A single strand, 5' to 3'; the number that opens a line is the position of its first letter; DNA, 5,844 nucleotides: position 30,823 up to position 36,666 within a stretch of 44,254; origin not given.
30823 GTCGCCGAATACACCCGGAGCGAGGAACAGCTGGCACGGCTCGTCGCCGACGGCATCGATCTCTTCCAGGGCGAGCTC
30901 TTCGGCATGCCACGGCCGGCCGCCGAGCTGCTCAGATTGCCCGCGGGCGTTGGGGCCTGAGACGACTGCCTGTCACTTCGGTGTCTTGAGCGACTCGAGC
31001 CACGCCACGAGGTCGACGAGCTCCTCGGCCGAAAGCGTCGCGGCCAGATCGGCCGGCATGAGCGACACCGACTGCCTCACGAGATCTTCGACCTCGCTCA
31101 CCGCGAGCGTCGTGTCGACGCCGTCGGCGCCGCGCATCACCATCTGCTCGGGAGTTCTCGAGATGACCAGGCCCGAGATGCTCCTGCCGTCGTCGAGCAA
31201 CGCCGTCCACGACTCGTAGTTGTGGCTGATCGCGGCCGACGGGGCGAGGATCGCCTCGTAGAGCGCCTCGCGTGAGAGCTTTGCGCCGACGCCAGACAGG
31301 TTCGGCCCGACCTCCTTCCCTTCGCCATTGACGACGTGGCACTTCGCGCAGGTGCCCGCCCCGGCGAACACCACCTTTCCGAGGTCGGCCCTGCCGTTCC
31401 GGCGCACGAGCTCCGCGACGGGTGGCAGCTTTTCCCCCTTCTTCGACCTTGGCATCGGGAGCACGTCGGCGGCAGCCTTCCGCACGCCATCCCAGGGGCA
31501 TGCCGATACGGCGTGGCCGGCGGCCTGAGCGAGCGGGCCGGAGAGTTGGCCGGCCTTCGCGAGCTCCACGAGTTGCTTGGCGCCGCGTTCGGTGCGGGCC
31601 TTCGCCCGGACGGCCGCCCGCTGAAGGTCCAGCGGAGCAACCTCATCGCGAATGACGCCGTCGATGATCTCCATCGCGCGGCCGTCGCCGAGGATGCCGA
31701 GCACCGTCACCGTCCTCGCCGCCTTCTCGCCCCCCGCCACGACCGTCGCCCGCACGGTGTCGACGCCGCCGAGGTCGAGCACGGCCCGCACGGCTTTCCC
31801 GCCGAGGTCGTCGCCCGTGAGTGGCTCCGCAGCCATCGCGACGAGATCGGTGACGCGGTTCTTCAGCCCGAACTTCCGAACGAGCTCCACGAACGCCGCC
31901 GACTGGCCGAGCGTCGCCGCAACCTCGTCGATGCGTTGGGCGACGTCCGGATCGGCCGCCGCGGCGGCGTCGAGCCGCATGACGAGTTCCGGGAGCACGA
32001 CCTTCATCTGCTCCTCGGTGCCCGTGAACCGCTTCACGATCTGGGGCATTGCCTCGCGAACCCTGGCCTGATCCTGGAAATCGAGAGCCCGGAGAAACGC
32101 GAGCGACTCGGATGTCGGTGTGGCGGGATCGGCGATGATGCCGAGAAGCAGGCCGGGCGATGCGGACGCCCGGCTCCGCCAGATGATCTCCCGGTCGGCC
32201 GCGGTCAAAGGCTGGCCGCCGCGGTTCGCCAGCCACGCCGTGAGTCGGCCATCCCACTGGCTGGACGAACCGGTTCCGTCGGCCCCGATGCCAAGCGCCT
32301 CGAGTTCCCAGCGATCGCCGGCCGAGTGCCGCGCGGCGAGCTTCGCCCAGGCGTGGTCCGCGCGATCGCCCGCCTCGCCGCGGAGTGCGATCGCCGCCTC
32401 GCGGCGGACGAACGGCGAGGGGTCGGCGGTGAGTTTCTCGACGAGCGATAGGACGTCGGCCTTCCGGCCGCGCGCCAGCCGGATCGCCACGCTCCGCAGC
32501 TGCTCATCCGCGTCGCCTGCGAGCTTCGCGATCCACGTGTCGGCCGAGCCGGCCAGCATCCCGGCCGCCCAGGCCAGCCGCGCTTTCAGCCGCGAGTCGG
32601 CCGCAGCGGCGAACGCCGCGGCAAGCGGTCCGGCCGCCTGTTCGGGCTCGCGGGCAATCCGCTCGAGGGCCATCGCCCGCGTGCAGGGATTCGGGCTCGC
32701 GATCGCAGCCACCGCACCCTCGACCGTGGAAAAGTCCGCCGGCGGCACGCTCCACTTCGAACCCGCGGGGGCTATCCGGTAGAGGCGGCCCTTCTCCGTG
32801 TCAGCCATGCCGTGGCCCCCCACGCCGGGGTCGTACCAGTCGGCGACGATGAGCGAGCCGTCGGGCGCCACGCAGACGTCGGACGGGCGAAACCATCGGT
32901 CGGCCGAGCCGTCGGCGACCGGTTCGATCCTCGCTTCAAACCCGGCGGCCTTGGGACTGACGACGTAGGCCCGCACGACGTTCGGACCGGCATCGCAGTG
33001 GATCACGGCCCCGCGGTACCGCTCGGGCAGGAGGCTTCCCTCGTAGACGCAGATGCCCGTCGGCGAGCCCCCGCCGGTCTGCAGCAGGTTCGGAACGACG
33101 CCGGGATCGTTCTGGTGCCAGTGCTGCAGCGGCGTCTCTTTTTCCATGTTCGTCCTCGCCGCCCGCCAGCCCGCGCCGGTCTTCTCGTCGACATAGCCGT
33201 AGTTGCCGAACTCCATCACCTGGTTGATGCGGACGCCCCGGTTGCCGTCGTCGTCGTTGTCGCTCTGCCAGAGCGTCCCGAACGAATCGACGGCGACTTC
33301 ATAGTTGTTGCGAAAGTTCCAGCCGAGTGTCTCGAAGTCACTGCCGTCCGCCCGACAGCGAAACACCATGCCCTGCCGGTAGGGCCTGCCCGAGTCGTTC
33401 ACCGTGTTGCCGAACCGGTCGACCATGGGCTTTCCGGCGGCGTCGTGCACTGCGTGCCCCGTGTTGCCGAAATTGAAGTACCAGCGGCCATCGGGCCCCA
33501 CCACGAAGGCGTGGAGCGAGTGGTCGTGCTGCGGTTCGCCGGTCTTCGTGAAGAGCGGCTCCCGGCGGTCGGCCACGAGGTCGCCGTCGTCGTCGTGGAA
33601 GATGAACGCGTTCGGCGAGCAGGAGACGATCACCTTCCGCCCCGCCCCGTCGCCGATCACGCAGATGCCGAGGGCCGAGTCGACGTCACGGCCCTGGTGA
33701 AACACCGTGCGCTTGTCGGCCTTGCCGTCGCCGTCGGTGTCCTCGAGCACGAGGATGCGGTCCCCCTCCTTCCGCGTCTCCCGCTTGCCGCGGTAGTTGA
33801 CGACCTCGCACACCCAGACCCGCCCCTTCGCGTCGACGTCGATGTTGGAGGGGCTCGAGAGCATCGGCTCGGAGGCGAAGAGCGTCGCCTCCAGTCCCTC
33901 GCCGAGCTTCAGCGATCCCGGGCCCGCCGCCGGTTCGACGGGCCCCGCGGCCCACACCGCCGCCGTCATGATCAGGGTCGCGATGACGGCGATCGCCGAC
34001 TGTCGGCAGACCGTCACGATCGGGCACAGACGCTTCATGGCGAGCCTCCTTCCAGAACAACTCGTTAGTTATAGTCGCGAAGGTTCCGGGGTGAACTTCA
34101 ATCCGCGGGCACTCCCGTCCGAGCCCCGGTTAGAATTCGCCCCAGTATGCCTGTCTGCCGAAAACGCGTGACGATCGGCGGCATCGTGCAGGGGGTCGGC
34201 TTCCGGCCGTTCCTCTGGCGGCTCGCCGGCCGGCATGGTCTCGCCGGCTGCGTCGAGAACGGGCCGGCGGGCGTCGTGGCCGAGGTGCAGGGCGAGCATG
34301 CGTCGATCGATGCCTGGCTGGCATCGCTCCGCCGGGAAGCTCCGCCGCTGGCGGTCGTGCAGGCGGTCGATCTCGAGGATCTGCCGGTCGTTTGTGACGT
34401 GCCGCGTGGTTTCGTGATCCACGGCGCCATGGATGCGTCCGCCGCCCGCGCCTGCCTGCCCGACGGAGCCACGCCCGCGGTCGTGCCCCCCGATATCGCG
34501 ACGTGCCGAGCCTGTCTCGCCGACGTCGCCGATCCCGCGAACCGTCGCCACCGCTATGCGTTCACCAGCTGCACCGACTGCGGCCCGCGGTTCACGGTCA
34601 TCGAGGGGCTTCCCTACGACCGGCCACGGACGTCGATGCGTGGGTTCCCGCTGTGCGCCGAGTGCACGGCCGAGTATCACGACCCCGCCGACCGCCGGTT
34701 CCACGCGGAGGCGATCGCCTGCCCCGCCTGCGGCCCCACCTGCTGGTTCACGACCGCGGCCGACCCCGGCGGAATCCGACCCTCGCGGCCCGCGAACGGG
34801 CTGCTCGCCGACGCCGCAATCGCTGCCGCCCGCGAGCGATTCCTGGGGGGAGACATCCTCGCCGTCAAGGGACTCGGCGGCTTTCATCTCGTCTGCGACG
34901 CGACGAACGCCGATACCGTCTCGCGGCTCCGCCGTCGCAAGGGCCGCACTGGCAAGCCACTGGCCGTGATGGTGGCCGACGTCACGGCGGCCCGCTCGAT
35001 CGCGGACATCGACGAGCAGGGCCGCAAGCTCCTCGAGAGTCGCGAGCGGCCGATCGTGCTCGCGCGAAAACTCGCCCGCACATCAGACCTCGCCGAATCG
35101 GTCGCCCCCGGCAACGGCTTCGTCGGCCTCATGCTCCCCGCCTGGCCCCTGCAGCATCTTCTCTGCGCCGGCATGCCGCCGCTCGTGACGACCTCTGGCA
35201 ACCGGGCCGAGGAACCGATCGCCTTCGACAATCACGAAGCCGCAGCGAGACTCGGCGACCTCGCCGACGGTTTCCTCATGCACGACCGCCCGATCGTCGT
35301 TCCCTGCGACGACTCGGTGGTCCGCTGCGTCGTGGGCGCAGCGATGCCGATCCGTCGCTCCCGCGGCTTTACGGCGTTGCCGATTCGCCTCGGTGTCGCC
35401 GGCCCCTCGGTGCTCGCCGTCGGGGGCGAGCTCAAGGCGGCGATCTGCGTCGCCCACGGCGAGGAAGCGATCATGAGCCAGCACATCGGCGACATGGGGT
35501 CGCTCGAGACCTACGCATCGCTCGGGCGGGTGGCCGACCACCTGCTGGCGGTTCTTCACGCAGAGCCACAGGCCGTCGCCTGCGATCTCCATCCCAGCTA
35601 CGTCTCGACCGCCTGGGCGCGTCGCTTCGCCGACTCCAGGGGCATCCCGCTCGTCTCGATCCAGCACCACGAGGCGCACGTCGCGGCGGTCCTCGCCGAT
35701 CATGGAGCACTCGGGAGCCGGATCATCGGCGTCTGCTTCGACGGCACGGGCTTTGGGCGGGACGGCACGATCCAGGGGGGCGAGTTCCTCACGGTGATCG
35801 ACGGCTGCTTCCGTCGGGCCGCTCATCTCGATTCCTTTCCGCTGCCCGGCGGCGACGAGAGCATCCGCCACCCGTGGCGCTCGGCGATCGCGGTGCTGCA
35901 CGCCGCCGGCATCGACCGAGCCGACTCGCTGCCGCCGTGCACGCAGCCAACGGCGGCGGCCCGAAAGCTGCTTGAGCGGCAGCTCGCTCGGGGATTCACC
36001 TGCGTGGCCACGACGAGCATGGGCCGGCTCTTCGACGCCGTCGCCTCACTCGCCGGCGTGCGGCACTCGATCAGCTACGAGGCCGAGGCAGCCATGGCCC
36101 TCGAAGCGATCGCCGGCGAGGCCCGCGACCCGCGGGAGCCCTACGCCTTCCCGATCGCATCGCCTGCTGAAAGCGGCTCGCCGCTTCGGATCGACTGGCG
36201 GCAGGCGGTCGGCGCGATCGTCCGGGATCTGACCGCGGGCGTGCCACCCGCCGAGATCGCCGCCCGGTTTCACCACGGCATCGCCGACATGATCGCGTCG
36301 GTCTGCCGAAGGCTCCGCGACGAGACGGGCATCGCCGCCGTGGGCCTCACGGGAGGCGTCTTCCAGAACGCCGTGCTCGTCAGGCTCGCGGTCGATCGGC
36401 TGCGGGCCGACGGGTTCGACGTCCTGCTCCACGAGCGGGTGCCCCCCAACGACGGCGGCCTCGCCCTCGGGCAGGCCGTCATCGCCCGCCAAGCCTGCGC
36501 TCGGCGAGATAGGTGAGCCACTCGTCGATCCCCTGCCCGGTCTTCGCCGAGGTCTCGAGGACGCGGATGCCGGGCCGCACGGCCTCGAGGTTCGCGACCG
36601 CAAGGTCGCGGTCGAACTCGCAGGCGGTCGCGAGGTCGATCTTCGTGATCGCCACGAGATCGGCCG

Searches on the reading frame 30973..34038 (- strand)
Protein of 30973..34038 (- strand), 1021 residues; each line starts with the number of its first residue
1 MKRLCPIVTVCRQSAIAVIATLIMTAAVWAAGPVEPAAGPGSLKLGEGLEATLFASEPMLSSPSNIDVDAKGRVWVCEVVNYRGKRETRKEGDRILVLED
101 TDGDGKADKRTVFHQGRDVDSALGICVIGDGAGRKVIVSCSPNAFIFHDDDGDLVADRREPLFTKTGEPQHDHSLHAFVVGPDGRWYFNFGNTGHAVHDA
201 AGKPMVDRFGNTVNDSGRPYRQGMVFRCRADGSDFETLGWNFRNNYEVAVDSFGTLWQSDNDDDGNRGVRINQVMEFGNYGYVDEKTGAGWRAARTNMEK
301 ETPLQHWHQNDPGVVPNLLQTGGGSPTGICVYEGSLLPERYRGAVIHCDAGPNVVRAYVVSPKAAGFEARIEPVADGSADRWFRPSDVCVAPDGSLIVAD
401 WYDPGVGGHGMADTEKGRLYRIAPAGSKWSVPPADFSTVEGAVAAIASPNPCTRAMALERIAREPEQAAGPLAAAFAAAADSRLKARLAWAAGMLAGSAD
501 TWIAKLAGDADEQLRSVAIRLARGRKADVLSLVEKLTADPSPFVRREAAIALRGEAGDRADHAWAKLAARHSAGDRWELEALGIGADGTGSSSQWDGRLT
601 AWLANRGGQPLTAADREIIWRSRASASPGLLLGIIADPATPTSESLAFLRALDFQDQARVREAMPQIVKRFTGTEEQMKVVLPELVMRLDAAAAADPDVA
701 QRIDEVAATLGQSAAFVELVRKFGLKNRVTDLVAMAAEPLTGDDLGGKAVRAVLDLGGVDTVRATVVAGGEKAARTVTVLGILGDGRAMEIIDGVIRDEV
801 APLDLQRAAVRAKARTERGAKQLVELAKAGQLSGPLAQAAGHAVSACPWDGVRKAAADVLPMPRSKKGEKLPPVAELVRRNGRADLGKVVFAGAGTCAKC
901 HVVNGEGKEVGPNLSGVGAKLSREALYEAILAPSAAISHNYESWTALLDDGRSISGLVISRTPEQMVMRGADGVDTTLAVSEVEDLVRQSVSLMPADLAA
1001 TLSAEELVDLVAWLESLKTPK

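Call 76: search_protein_families(library=pfam, proteins=[window:30973-34038:-], max_evalue=0.0001)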
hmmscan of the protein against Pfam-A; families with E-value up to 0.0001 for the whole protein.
window:30973-34038:- (1021 aa): 4 families
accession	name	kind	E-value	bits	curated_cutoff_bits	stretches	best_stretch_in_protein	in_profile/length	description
PF23500.1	DUF7133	-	3.2e-51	175.3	27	1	42-403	8-349/385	Domain of unknown function (DUF7133)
PF00034.26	Cytochrom_C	-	2.7e-07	32.2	21.3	1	885-933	2-49/90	Cytochrome c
PF13442.11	Cytochrome_CBB3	-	3.1e-06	27.9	27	0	884-931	3-42/68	Cytochrome C oxidase, cbb3-type, subunit III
PF01436.27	NHL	-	6e-05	23.3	20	0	384-401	3-20/28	NHL repeat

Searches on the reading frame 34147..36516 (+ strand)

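Call 76: search_protein_families(library=pfam, proteins=[window:34147-36516:+], max_evalue=0.0001)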
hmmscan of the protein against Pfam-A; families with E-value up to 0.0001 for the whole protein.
window:34147-36516:+ (789 aa): 6 families
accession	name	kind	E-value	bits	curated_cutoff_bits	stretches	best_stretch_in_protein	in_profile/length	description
PF22521.2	HypF_C_2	-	8e-80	268.5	27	1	528-776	1-241/241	Carbamoyltransferase, Kae1-like Domain, second subdomain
PF01300.24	Sua5_yciO_yrdC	-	2.7e-39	134.9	25.1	1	234-404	5-177/178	Telomere recombination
PF17788.7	HypF_C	-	6.8e-32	110.5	23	1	420-518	4-99/99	HypF Kae1-like domain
PF07503.17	zf-HYPF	-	7.4e-29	99.7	23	2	119-152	1-34/34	HypF finger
PF00708.24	Acylphosphatase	-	6.8e-18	65.2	22.5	1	7-82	2-77/85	Acylphosphatase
PF00814.31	TsaD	-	6.1e-06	26.6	24.8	0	624-746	136-235/264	tRNA N6-adenosine threonylcarbamoyltransferase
